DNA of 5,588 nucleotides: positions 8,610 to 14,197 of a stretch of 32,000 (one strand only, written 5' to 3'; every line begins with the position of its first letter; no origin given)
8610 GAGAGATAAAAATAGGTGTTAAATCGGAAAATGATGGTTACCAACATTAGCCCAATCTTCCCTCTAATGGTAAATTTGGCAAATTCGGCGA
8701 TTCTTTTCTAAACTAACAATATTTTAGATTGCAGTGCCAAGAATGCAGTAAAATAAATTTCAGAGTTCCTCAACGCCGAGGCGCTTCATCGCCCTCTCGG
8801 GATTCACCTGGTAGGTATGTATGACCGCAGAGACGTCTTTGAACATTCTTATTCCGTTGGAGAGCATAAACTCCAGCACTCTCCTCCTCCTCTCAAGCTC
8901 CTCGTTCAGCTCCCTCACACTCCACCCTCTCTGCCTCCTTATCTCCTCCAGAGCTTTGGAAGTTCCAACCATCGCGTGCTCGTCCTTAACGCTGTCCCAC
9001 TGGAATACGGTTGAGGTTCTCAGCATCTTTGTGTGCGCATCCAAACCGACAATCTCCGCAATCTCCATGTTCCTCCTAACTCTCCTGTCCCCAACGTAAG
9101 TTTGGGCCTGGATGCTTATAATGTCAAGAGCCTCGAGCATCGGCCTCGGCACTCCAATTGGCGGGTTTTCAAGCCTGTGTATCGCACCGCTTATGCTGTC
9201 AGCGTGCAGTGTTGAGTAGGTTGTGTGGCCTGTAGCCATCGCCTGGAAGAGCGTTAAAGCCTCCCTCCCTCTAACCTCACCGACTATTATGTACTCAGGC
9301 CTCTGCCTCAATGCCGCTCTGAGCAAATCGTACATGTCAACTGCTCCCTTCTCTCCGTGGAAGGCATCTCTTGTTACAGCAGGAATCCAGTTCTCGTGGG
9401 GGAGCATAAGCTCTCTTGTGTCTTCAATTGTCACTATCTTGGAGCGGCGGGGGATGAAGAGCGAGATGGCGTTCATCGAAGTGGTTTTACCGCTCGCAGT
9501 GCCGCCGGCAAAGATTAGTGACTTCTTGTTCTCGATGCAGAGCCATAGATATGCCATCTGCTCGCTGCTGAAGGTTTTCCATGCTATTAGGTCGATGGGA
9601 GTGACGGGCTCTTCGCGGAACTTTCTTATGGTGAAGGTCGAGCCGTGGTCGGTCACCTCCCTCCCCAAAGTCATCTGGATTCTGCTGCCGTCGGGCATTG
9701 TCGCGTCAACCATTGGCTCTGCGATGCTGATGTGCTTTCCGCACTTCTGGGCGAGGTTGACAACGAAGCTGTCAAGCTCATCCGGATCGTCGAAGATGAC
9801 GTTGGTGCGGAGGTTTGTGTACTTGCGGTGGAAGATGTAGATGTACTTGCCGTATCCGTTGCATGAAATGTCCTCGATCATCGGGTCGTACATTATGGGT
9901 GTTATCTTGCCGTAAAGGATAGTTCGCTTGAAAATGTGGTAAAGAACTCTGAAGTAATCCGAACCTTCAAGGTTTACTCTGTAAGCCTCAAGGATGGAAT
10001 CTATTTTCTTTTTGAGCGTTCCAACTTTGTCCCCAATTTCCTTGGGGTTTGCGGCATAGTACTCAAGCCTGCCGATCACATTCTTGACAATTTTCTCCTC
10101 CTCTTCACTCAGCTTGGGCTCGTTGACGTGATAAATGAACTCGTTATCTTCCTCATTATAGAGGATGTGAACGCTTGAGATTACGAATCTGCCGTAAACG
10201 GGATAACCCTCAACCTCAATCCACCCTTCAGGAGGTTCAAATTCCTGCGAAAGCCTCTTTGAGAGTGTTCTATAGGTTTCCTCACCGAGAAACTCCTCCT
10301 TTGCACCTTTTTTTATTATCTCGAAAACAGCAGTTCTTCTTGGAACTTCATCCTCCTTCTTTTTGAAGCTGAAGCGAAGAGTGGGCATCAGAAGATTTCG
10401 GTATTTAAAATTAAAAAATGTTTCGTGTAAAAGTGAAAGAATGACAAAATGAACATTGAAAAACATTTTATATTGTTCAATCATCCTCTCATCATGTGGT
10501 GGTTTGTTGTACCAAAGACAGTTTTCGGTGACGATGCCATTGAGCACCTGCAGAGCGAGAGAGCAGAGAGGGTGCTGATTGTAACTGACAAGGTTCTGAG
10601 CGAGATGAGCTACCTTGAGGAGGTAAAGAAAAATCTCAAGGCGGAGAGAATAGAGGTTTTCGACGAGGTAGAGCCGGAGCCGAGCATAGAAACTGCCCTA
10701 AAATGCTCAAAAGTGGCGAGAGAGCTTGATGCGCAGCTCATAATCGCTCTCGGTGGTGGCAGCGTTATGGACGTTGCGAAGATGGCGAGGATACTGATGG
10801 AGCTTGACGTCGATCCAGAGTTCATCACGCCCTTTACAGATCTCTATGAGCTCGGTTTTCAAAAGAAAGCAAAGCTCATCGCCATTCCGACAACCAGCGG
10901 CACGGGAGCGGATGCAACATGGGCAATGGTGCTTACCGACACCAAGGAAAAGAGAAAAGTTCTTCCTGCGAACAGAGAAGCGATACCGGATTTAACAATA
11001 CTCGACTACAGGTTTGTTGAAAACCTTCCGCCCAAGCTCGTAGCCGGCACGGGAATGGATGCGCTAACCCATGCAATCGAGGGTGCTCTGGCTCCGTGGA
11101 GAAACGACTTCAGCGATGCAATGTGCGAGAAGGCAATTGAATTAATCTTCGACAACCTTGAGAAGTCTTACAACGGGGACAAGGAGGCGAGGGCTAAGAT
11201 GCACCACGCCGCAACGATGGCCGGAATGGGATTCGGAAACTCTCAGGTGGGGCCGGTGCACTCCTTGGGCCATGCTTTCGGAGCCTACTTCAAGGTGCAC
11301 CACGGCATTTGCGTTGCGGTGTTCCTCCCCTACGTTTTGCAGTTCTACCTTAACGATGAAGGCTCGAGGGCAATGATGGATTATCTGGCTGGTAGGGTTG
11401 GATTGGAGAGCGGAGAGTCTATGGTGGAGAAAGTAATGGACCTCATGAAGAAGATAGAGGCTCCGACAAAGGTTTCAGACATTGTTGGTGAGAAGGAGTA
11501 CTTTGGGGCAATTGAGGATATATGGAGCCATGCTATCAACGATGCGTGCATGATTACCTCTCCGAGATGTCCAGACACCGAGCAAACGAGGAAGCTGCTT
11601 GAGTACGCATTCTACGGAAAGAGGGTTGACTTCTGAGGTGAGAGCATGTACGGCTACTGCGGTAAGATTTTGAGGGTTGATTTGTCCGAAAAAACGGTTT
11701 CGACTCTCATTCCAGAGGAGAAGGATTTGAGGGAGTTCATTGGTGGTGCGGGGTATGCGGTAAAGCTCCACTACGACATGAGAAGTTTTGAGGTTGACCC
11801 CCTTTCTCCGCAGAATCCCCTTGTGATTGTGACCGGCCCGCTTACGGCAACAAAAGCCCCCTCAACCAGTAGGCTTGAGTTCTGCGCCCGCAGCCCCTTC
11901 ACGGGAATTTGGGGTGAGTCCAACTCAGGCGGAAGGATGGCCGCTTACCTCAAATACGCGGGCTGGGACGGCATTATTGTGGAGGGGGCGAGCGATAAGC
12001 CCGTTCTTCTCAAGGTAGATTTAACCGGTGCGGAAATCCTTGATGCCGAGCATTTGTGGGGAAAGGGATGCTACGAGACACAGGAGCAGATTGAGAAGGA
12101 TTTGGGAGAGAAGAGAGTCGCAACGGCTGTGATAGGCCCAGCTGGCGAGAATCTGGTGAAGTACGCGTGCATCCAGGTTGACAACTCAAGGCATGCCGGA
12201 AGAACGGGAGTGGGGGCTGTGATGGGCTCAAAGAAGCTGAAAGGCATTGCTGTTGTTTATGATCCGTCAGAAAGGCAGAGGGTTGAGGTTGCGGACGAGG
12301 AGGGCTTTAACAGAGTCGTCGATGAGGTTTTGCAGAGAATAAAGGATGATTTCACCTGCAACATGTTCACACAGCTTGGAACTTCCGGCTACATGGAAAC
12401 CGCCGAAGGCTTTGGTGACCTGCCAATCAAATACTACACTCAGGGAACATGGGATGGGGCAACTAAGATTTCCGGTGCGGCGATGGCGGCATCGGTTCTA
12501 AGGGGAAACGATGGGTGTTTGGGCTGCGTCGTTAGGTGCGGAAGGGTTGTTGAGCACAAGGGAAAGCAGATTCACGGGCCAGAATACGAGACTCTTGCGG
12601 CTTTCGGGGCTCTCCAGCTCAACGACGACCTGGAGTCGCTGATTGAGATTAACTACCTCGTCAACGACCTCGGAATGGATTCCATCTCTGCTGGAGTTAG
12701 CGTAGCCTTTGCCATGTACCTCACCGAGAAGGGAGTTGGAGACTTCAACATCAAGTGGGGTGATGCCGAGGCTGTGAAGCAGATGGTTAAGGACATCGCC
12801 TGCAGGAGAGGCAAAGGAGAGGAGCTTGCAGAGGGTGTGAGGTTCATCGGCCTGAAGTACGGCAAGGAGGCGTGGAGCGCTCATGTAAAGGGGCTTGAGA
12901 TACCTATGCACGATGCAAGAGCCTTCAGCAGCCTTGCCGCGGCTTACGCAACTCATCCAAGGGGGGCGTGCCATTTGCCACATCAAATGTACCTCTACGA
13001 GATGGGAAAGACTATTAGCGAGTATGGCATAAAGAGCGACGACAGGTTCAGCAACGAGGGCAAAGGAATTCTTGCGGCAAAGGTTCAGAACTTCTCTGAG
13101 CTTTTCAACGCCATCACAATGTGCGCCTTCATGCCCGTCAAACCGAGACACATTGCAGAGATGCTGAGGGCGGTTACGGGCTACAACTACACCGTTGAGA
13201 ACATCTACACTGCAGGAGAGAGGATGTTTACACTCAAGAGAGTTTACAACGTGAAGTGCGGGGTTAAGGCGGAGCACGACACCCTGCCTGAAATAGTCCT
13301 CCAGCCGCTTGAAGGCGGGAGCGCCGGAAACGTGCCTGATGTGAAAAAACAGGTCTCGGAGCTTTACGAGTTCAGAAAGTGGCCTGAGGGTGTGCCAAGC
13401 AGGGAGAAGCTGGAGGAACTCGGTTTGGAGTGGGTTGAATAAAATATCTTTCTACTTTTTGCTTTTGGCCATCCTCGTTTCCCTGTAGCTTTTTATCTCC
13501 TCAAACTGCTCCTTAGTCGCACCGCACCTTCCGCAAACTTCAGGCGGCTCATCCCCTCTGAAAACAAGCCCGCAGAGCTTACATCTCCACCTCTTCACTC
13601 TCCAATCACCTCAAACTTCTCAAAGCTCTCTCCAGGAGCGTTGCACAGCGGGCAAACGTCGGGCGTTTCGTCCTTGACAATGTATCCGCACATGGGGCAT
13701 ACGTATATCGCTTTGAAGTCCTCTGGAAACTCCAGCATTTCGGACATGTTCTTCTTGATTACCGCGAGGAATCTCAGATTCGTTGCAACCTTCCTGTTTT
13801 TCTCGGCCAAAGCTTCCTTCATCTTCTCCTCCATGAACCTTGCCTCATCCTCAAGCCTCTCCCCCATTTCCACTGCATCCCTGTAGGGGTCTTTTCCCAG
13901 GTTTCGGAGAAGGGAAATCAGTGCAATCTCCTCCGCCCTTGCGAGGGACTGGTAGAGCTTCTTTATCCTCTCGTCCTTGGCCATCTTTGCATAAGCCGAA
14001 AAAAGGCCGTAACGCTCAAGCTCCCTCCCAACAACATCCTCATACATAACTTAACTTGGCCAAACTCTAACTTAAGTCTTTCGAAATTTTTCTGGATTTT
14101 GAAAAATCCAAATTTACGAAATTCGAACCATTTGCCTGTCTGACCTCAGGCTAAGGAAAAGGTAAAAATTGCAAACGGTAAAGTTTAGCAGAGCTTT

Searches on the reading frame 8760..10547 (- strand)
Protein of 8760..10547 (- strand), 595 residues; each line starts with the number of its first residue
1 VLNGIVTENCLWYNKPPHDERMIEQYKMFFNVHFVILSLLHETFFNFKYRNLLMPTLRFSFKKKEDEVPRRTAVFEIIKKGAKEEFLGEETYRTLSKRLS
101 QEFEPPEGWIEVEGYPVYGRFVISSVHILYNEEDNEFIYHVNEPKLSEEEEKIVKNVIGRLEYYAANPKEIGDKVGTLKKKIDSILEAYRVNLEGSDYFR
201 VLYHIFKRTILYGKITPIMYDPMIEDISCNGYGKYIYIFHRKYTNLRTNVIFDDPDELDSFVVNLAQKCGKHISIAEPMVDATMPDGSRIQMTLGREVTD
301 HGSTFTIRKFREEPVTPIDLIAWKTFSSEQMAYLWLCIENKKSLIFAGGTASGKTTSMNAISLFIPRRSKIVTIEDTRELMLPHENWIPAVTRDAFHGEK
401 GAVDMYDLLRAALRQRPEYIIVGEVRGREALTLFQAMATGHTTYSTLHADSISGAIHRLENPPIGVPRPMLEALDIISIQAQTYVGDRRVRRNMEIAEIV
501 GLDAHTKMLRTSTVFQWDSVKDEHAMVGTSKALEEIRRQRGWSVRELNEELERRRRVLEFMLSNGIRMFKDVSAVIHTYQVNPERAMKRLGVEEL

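Call 79: search_protein_families(library=pfam, proteins=[window:8760-10547:-], max_evalue=0.00001)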
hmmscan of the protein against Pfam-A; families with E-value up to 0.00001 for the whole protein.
window:8760-10547:- (595 aa): 2 families
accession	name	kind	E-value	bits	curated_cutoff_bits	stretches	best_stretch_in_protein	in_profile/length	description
PF00437.27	T2SSE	-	8.3e-39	133.7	24.9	1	249-486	37-279/370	Type II/IV secretion system protein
PF23989.1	PilB3_C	-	6.7e-09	36.2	27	1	530-594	10-74/83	PilB3-like, C-terminal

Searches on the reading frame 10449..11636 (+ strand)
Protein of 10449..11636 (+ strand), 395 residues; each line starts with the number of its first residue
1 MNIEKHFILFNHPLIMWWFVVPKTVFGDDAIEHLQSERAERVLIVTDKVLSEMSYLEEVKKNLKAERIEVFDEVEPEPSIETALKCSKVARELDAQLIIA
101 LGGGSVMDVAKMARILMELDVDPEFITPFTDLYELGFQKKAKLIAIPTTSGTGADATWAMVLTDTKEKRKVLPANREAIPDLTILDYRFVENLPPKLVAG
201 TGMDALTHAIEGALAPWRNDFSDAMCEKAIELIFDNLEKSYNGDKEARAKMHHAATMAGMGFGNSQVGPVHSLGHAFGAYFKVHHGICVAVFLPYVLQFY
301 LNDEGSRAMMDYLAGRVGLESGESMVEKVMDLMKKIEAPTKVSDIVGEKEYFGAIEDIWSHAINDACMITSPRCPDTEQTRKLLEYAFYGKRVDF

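Call 79: search_protein_families(library=pfam, proteins=[window:10449-11636:+], max_evalue=0.00001)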
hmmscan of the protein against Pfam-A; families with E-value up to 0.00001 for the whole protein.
window:10449-11636:+ (395 aa): 3 families
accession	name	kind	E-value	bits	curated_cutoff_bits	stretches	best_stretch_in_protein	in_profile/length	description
PF25137.1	ADH_Fe_C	-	3.2e-42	144.9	27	1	199-387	2-193/194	Fe-containing alcohol dehydrogenase family, C-terminal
PF00465.25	Fe-ADH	-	3.5e-39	134.5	31.3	1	23-186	3-167/168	Iron-containing alcohol dehydrogenase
PF13685.12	Fe-ADH_2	-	8.6e-13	49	28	1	32-114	12-94/149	Iron-containing alcohol dehydrogenase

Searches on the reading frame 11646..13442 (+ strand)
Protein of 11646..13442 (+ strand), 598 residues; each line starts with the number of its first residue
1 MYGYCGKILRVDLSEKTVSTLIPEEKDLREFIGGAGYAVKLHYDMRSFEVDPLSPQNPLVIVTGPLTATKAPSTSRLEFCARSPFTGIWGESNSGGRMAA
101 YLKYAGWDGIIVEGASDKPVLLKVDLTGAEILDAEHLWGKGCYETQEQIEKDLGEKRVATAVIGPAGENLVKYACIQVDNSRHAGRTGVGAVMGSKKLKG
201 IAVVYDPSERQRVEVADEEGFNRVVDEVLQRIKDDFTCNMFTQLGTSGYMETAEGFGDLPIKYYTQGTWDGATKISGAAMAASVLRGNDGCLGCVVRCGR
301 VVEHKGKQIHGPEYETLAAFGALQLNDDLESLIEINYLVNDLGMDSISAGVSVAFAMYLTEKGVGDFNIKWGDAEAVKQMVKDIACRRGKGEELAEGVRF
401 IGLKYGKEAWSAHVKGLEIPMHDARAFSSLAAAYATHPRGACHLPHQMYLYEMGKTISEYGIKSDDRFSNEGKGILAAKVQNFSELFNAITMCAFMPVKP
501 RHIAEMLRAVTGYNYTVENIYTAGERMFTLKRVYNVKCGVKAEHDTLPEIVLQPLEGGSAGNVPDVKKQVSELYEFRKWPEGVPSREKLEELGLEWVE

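Call 79: search_protein_families(library=pfam, proteins=[window:11646-13442:+], max_evalue=0.00001)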
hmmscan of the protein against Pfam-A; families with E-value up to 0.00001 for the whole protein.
window:11646-13442:+ (598 aa): 2 families
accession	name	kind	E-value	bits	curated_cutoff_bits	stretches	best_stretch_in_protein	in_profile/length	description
PF01314.23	AFOR_C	-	5.7e-115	385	27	1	224-594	2-385/385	Aldehyde ferredoxin oxidoreductase, domains 2 & 3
PF02730.20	AFOR_N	-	7.5e-76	254.7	29.8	1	6-203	1-196/199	Aldehyde ferredoxin oxidoreductase, N-terminal domain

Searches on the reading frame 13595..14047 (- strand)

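Call 80: search_protein_families(library=pfam, proteins=[window:13595-14047:-], max_evalue=0.00001)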
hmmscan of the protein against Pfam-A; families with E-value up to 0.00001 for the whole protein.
window:13595-14047:- (150 aa): 1 family
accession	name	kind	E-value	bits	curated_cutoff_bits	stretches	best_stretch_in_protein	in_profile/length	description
PF21349.2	RUBY_RBDX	-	1.3e-10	41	26.5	1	115-143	1-30/30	Rubrerythrin, rubredoxin-like domain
